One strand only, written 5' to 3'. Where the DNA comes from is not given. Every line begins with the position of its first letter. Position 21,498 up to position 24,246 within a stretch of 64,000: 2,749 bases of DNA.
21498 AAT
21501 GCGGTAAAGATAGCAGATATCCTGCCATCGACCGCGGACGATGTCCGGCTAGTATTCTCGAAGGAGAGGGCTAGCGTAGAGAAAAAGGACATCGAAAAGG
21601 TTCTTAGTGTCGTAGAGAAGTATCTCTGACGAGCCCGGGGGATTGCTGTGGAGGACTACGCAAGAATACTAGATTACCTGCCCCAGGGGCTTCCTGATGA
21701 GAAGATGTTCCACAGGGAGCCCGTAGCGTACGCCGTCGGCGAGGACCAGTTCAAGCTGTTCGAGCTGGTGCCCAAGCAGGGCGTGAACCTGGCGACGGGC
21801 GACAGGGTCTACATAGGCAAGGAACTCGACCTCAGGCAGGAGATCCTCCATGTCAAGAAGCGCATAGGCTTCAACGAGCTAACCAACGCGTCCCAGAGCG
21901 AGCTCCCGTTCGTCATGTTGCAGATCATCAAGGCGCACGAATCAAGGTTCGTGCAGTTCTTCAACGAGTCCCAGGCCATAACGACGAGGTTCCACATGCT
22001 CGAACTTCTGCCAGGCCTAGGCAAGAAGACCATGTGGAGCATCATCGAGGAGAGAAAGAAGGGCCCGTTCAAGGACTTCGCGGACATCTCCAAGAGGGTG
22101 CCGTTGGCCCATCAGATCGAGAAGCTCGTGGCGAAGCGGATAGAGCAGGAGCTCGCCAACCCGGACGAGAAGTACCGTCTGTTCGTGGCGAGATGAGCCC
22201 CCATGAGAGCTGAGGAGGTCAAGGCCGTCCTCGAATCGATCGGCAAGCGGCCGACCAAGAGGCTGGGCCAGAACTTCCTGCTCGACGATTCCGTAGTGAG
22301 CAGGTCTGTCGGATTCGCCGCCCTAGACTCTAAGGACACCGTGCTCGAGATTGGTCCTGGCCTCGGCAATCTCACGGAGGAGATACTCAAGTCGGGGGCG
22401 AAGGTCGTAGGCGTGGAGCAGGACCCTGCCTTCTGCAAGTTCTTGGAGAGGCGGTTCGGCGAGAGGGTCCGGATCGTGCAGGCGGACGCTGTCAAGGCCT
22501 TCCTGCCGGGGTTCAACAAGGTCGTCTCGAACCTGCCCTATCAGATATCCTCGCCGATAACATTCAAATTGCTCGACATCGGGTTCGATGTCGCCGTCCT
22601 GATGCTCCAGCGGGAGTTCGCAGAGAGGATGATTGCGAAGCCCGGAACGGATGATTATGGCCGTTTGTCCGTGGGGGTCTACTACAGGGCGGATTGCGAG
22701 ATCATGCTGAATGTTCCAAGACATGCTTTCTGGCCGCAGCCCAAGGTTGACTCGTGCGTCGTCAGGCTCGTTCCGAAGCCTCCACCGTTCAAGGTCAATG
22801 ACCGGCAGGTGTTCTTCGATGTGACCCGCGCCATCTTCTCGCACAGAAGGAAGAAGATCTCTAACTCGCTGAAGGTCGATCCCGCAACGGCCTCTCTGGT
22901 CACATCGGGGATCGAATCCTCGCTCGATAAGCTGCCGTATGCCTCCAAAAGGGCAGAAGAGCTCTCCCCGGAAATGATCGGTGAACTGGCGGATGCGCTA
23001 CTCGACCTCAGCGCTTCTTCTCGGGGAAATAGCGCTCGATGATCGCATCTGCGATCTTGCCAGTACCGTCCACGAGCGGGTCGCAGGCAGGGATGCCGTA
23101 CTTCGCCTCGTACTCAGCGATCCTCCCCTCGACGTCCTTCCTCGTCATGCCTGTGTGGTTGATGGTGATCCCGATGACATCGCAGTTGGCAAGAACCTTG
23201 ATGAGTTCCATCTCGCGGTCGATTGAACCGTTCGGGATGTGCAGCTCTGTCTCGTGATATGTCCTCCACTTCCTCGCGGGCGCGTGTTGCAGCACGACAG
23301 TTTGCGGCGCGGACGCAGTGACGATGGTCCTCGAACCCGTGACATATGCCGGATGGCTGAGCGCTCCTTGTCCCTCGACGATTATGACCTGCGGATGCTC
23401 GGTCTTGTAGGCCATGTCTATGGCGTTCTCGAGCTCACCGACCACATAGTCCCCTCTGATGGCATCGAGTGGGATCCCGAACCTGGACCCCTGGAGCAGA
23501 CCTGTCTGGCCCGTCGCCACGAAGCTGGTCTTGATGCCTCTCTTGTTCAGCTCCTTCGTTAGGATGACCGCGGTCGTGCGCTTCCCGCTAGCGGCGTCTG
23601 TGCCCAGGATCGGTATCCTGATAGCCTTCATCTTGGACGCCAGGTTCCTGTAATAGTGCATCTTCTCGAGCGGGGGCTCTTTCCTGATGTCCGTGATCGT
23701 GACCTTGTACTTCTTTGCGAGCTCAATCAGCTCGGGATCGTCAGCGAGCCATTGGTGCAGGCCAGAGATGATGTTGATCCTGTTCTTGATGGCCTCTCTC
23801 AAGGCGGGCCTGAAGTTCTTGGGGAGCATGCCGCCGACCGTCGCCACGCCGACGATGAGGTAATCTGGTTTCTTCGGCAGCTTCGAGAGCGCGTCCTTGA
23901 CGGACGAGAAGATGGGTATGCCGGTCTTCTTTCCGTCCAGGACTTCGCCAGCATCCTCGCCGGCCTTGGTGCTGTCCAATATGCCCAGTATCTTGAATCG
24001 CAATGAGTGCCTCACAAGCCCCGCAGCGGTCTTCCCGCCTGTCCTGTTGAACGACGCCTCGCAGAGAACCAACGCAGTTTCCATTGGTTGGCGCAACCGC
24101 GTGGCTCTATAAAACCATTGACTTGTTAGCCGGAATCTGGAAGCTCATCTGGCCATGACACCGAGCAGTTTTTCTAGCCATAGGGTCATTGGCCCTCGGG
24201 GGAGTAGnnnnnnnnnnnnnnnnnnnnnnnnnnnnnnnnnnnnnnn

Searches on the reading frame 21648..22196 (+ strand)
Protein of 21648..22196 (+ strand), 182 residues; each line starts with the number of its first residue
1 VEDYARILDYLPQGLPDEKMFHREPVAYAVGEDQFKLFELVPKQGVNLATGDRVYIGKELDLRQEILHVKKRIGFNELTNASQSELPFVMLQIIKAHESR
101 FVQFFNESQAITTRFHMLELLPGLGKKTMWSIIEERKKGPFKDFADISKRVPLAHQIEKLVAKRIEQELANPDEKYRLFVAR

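Call 21: search_protein_families(library=pfam, proteins=[window:21648-22196:+], max_evalue=0.001)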
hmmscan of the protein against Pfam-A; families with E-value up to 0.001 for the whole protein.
window:21648-22196:+ (182 aa): 2 families
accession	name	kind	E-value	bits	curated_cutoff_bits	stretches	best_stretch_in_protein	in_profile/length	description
PF04919.18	DUF655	-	2.4e-63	213.8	22.2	1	1-180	1-180/181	Protein of unknown function (DUF655)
PF14579.12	HHH_6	-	8.6e-06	26.3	25.6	1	118-161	27-75/90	Helix-hairpin-helix motif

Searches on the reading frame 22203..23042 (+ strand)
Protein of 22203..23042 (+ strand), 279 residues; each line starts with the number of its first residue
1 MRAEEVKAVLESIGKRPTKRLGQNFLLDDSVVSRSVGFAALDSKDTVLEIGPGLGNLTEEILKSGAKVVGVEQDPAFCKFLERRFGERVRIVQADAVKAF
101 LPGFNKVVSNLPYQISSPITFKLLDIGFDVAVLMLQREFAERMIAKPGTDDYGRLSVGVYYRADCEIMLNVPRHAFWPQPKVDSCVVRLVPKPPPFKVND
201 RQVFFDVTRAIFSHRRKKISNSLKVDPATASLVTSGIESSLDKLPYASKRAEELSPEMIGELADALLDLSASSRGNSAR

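Call 21: search_protein_families(library=pfam, proteins=[window:22203-23042:+], max_evalue=0.001)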
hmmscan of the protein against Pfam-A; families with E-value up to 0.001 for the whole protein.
window:22203-23042:+ (279 aa): 4 families
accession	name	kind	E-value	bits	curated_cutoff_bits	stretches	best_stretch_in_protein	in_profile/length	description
PF00398.26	RrnaAD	-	1.1e-56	192.3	24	1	18-224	5-224/263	Ribosomal RNA adenine dimethylase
PF13649.12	Methyltransf_25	-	3.8e-06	27.9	27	1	47-109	1-70/97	Methyltransferase domain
PF08241.18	Methyltransf_11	-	6.3e-05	24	21.2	1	48-99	1-54/95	Methyltransferase domain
PF08242.18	Methyltransf_12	-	0.00013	23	30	1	48-93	1-55/98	Methyltransferase domain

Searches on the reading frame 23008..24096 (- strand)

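Call 21: search_protein_families(library=pfam, proteins=[window:23008-24096:-], max_evalue=0.001)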
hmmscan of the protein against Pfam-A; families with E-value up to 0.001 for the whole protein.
window:23008-24096:- (362 aa): 2 families
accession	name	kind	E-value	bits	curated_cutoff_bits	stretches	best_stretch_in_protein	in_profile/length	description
PF07755.17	DUF1611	-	3.6e-56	190.2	25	1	153-348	7-200/201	Domain of unknown function (DUF1611_C) P-loop domain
PF17396.8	DUF1611_N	-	3.6e-29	101.4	22.6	1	43-140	2-95/95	Domain of unknown function (DUF1611_N) Rossmann-like domain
